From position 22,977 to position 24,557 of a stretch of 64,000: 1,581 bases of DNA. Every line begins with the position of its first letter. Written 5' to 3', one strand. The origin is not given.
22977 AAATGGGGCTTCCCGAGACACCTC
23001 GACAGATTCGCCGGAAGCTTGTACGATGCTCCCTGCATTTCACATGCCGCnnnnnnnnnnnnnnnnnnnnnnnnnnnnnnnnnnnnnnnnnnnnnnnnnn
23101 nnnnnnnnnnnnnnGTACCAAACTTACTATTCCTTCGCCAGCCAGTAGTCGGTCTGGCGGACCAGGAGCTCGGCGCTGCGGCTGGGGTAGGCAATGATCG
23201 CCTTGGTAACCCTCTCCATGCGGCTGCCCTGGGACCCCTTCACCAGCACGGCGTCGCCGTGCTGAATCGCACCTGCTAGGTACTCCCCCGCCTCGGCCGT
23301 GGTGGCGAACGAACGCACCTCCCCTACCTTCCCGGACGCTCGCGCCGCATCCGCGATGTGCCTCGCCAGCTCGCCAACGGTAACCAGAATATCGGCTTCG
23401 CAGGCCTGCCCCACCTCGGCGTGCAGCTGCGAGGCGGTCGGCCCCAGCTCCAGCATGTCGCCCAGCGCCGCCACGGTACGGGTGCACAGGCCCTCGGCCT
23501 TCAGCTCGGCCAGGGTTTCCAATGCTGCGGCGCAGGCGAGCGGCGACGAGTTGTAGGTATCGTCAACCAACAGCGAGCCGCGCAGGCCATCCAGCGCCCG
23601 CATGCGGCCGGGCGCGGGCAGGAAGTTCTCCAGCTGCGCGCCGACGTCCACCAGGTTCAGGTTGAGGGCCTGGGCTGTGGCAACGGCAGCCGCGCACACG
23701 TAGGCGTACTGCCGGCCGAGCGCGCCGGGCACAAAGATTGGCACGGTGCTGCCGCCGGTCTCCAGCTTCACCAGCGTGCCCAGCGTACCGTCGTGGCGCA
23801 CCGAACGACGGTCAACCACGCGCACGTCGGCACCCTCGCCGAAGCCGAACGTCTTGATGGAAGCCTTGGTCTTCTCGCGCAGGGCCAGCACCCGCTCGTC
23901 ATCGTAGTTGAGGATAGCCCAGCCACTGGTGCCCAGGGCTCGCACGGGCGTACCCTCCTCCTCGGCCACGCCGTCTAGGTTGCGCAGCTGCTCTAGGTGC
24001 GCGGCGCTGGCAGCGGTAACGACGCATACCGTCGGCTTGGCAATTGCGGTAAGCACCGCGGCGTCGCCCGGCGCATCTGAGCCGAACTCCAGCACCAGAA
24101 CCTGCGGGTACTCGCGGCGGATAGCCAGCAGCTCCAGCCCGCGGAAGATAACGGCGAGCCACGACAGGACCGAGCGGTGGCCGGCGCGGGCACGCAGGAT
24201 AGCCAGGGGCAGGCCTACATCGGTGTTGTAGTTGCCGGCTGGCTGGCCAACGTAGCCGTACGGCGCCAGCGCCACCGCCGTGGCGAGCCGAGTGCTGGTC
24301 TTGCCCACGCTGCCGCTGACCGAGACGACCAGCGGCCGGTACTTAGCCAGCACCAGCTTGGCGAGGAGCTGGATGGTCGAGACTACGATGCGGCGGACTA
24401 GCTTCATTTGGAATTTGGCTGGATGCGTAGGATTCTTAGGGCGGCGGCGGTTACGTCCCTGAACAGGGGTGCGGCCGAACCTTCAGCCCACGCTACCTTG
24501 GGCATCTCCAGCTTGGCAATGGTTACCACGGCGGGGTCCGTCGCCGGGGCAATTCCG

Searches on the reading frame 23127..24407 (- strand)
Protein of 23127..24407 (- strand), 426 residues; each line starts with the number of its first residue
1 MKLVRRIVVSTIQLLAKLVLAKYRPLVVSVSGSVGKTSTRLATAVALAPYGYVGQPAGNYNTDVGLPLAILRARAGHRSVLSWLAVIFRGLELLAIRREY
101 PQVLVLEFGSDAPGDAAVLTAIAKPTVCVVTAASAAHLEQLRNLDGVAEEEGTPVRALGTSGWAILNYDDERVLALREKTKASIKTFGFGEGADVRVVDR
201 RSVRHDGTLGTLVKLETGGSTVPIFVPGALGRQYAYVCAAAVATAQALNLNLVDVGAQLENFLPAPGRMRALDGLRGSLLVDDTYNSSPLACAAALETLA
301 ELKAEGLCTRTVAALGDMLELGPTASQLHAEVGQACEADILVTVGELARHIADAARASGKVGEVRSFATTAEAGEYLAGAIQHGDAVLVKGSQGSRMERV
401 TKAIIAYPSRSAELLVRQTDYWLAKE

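Call 73: search_protein_families(library=pfam, proteins=[window:23127-24407:-], max_evalue=0.000001)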
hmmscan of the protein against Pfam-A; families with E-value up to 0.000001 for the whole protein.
window:23127-24407:- (426 aa): 2 families
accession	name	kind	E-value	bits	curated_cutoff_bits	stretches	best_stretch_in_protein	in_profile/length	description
PF02875.26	Mur_ligase_C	-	9.1e-19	69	28.4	1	267-392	1-126/127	Mur ligase, glutamate ligase domain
PF08245.18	Mur_ligase_M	-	3.3e-18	66.8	24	1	96-241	52-196/200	Mur ligase middle domain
